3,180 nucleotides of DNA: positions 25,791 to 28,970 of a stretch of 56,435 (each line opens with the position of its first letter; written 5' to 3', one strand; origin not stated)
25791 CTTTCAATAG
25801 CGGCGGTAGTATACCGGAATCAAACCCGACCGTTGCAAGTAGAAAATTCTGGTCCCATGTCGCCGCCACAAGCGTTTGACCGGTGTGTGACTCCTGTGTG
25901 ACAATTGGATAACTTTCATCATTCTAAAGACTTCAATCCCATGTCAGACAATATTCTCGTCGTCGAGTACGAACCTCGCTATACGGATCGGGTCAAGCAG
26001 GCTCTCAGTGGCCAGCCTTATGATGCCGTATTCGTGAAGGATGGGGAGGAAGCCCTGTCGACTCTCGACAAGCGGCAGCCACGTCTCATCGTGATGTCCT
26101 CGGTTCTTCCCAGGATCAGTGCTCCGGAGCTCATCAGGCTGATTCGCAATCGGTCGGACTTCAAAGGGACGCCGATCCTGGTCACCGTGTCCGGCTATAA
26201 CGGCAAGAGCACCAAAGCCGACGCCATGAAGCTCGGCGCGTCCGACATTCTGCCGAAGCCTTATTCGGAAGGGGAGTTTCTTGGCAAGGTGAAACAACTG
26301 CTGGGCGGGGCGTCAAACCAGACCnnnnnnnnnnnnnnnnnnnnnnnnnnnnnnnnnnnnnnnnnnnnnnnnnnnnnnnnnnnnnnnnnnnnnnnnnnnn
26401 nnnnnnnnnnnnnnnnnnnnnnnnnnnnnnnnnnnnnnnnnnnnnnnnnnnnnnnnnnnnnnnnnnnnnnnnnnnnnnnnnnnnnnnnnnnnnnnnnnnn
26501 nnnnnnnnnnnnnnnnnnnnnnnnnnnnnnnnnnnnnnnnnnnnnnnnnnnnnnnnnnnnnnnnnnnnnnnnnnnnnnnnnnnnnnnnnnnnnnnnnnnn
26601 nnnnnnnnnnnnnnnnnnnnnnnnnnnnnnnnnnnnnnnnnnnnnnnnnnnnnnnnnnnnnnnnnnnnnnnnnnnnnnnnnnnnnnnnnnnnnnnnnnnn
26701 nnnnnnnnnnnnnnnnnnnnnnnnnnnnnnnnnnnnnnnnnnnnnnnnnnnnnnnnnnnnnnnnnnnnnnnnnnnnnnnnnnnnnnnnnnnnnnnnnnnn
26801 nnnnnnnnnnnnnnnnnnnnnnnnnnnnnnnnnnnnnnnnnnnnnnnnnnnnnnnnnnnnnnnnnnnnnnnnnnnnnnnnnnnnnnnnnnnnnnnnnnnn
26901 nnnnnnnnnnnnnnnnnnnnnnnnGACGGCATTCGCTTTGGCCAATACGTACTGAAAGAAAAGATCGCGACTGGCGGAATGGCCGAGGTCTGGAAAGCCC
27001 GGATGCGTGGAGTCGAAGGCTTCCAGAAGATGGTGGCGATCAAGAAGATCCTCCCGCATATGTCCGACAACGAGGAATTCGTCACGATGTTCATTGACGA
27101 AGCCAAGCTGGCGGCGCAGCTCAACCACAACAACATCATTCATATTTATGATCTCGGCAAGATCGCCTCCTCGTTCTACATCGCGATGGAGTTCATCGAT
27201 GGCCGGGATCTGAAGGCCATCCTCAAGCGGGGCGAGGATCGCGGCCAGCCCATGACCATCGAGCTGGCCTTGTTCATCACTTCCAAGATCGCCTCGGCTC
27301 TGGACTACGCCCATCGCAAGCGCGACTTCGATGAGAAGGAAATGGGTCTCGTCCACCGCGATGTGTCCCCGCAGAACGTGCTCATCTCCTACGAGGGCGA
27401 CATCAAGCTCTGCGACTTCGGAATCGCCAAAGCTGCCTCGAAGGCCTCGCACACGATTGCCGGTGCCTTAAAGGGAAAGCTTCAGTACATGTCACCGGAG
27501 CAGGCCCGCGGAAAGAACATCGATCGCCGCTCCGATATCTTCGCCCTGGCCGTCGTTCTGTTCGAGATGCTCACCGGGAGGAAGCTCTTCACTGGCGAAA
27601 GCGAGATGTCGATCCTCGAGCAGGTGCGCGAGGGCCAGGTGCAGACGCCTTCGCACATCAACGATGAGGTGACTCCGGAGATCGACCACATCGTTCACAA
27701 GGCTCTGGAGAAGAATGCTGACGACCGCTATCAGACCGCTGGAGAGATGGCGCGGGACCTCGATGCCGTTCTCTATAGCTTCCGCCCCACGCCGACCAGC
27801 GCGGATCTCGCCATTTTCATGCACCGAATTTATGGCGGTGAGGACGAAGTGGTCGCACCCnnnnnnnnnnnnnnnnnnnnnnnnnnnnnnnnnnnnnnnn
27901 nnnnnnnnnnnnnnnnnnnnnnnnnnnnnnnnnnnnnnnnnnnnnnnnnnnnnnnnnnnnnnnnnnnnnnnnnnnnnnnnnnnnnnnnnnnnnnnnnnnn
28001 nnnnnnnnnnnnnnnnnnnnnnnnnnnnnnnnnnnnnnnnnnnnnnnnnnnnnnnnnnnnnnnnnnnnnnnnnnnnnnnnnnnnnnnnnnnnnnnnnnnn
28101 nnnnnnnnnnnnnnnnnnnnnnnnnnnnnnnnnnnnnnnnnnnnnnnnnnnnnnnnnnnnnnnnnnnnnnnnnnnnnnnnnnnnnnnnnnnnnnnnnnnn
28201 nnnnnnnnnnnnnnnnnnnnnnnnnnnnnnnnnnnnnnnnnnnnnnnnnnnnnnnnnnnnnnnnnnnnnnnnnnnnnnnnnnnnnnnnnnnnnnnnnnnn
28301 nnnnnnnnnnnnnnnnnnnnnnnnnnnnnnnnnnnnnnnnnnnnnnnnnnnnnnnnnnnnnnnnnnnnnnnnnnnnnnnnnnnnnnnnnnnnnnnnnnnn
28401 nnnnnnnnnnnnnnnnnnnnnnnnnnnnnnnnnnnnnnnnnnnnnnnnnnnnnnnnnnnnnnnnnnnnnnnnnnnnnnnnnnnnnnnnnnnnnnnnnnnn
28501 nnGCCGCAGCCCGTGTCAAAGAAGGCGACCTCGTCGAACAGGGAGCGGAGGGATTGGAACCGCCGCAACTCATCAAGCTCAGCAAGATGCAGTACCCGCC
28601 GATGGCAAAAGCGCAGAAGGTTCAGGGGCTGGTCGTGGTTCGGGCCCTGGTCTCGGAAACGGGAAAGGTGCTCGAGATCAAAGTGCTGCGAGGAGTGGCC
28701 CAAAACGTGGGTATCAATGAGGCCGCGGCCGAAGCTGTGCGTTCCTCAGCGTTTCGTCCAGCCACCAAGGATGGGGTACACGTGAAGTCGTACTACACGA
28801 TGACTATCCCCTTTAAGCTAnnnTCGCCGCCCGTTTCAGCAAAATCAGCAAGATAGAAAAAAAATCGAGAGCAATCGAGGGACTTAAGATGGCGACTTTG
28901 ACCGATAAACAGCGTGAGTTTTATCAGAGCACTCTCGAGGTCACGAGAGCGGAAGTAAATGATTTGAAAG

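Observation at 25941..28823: Pseudo-receiver / Ser-Thr kinase / TM / TonB_C fusion: possible kinase-output cell-surface-signalling transducer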

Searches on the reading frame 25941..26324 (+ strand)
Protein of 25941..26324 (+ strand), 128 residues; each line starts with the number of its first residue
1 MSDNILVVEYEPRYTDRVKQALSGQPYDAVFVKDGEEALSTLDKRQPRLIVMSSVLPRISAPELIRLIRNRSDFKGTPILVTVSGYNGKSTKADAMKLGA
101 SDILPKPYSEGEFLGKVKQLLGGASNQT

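Call 33: search_solved_structures(query=window:25941-26324:+, max_evalue=0.001, show_alignments=2)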
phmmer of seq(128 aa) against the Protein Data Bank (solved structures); distinct sequences matched with E-value up to 0.001: 95 (the best 60 are shown).
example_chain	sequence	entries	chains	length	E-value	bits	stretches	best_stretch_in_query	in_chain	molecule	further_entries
8fk2_A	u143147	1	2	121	2.4e-13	53.4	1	4-121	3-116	Putative response regulator CovR VicR-like protein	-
9xzo_A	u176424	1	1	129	3.8e-13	52.7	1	4-123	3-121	De novo protein M1X0B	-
1nxo_A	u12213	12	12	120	1.2e-12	51.1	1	4-122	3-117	DNA-binding response regulator | Response regulator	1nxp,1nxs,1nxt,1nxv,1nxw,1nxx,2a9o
6eb7_A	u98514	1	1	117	1.9e-12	50.5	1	4-121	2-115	DNA-binding response regulator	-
1mvo_A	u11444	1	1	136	2.2e-11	47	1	2-122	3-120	PhoP response regulator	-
4ja2_A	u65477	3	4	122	3.6e-11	46.4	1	1-121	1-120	Response regulator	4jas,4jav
6rh1_C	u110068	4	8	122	9.8e-11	44.9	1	2-121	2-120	Response regulator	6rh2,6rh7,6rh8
3dge_C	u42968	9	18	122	1.4e-10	44.5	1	2-121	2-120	Response regulator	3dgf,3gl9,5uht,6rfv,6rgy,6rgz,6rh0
6azr_B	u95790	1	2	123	1.4e-10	44.5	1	3-121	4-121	Chemotaxis regulator-transmits chemoreceptor signals to flagelllar motor components CheY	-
3f6p_A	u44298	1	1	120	1.8e-10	44.1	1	2-119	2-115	Transcriptional regulatory protein yycF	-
2oqr_A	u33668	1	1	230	1.8e-10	44.1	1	1-122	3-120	Sensory transduction protein regX3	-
2zwm_A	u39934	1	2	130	2.2e-10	43.8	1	2-120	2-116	Transcriptional regulatory protein yycF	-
9lbr_A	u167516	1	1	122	3.6e-10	43.1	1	2-121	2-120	Response regulator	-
3gt7_A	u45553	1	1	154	6.8e-10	42.2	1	4-125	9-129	Sensor protein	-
4uhj_A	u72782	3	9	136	2.5e-09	40.4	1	4-121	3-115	TRANSCRIPTIONAL REGULATORY PROTEIN CPXR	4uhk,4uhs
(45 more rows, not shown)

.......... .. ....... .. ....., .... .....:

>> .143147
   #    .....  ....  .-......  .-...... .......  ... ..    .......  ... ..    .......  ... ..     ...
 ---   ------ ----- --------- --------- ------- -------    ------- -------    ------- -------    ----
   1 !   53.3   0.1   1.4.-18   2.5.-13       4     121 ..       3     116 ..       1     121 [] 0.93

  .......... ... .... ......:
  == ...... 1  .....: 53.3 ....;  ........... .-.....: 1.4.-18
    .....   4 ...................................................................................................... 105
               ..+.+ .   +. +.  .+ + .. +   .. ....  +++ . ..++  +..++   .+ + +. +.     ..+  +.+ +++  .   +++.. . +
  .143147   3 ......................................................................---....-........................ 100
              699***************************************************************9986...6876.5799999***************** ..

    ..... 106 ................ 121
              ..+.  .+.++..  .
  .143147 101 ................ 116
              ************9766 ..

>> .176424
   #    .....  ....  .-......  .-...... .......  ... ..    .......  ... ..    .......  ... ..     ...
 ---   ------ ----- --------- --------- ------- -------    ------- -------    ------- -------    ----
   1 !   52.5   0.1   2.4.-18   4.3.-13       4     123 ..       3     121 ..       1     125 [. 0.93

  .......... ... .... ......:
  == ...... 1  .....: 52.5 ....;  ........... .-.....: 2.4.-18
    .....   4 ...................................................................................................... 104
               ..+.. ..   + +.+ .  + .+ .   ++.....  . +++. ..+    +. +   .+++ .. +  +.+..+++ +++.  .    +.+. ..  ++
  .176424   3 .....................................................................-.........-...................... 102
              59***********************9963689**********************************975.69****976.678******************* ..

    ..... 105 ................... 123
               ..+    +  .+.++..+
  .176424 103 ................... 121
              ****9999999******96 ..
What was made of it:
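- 25941..26306 (+): Aspartate-less pseudo-receiver (aa 1-122): E9-Y10 replace the DD pair, S53 replaces the phospho-Asp, S84 and K106 are retained. Residue mapping against solved receivers (call 33).
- On Response regulator receiver (canonical): E9, Y10, S53, S84 and K106 by alignment to solved receivers (call 33).
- On Aspartate-less / pseudo-receiver domains: Ser at the D site (call 33).
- Checked: Receiver residues: alignment to a solved CovR/VicR-like receiver puts E9 and Y10 at the acidic pair, S53 at the phospho-Asp, S84 at the Thr site and K106 at the Lys site (call 33).
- The N-terminal domain is also a 'pseudo' version of an enzyme-like module (call 33).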

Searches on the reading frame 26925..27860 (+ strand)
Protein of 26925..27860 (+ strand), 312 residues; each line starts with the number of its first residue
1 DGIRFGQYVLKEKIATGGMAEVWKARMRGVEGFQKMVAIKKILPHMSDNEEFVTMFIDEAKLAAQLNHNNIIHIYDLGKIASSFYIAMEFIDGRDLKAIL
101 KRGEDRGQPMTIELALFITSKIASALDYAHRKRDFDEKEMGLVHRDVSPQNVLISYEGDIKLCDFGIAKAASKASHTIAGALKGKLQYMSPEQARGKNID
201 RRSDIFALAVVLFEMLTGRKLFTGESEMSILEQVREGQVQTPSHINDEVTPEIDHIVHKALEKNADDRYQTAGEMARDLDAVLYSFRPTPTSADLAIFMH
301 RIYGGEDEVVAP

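Call 81: search_solved_structures(query=window:26925-27860:+, max_evalue=1e-20, show_alignments=2)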
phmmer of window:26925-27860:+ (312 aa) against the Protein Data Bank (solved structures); distinct sequences matched with E-value up to 1e-20: 36.
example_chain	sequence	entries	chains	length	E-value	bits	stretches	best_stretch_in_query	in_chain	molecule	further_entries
3f69_A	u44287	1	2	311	3.2e-47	164.5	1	7-282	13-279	Serine/threonine-protein kinase pknB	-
1mru_A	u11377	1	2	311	4.1e-47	164.2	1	7-282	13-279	Probable serine/threonine-protein kinase pknB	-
6b2p_A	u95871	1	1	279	5.9e-47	163.7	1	7-280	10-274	Serine/threonine-protein kinase PknB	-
5u94_A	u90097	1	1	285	5.9e-47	163.6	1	7-280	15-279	Serine/threonine-protein kinase PknB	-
3ori_A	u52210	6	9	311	6.2e-47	163.6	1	7-282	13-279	Serine/threonine protein kinase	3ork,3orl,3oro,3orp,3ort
1o6y_A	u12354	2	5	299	7.3e-47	163.3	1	7-280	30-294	SERINE/THREONINE-PROTEIN KINASE PKNB | Probable serine/threonine-protein kinase pknB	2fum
6i2p_A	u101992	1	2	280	8.8e-47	163.1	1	7-280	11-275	Serine/threonine-protein kinase PknB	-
3f61_A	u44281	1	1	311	2.1e-46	161.9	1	7-282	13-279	Serine/threonine-protein kinase pknB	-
3orm_A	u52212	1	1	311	5.3e-46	160.5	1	7-282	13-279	Serine/threonine protein kinase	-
9ymt_A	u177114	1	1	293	7.6e-43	150.2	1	7-288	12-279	Serine/Threonine Kinase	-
4eqm_A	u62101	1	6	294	7.7e-43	150.1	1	7-288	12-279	Protein kinase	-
9ruk_A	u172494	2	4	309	2.7e-41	145.1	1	5-283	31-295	Serine/threonine-protein kinase StkP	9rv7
9ru3_A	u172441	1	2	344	3.7e-41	144.6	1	5-284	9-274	Serine/threonine-protein kinase StkP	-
9ruj_A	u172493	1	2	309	1.9e-40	142.3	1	5-283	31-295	Serine/threonine-protein kinase StkP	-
6b2q_A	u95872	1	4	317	5.4e-40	140.8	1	5-289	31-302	Serine/threonine-protein kinase PknA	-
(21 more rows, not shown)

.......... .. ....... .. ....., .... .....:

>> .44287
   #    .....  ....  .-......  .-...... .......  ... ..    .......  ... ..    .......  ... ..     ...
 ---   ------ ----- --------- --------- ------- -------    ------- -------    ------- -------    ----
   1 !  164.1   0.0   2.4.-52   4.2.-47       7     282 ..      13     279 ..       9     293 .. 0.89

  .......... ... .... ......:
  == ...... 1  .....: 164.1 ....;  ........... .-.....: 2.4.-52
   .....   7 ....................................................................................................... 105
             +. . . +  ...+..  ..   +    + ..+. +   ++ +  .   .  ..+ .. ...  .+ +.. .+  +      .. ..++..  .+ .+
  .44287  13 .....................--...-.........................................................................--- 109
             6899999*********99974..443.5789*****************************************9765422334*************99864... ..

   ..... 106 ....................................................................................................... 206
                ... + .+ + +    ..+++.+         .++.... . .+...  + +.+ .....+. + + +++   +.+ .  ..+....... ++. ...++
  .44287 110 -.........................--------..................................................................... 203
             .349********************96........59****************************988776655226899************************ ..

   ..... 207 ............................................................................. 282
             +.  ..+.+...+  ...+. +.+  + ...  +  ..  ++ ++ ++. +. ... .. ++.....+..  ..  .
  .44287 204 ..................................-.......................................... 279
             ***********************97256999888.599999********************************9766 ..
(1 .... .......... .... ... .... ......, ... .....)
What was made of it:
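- Closest known: PASTA-type receptor Ser/Thr kinases. Same: The kinase domain is the closest solved relative (E 3e-47, call 81).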

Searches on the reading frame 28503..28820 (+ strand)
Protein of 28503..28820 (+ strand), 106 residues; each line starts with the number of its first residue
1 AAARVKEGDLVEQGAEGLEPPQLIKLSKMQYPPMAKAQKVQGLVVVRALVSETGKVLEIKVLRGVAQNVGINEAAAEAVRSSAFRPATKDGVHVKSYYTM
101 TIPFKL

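Call 32: search_solved_structures(query=window:28503-28820:+, max_evalue=1, show_alignments=3)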
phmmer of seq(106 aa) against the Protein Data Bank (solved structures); distinct sequences matched with E-value up to 1: 15.
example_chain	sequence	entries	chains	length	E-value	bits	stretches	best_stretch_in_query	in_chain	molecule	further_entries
5lw8_A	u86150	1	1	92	6.5e-07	33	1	26-96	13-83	Protein TonB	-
6sly_A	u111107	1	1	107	8.1e-07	32.7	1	24-96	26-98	Protein TonB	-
6i97_D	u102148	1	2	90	0.0053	20.5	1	25-104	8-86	Protein TonB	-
6fip_A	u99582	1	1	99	0.0061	20.3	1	25-104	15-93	Protein TonB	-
2k9k_A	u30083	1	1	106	0.0081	19.9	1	29-106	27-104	TonB2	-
8rd6_A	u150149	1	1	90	0.017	18.8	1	21-80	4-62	Protein TonB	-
1u07_A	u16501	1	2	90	0.018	18.8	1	21-88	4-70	TonB protein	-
2gsk_B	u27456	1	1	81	0.025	18.3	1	22-88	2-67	protein TONB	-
1xx3_A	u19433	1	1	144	0.04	17.7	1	21-87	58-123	TonB protein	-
9ddo_F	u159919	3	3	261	0.12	16.1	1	21-87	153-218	Protein TonB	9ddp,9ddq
2grx_C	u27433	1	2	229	0.18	15.6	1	21-87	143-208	Protein tonB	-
9ddz_A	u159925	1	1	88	0.2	15.4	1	28-85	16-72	Protein TonB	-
9dc4_T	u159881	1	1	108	0.24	15.1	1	26-85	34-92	Protein TonB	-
3g7d_A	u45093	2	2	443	0.82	13.5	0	66-103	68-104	PhpD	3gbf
4yar_A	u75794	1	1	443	0.82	13.4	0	66-103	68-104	2-hydroxyethylphosphonate dioxygenase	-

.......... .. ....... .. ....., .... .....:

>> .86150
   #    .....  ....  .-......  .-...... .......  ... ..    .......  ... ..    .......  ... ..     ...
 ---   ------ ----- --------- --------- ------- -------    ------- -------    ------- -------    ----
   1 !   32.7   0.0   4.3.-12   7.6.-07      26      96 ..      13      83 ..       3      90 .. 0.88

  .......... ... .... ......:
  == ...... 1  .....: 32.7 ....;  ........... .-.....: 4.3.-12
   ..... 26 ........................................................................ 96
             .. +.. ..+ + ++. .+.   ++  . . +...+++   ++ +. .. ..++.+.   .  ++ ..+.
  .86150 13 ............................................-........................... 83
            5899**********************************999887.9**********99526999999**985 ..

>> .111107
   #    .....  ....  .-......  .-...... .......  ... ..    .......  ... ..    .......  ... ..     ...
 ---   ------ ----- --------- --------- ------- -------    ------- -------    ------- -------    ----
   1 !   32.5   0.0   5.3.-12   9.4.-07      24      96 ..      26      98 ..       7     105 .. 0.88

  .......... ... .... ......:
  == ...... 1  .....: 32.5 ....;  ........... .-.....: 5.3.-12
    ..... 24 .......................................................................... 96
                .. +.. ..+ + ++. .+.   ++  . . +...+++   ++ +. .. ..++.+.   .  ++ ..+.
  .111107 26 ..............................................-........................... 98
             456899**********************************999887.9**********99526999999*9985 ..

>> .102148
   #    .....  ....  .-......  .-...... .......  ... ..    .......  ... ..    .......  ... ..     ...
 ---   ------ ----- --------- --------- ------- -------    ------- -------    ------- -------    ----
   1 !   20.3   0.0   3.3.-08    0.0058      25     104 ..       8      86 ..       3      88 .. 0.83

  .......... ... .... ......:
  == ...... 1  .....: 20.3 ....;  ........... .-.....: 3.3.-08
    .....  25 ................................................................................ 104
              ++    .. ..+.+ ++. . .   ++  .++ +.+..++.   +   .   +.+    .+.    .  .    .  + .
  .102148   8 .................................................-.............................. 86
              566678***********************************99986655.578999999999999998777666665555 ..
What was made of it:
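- On TonB energy transducer family: Solved TonB C-terminal domains are the best PDB sequence hits (call 32).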
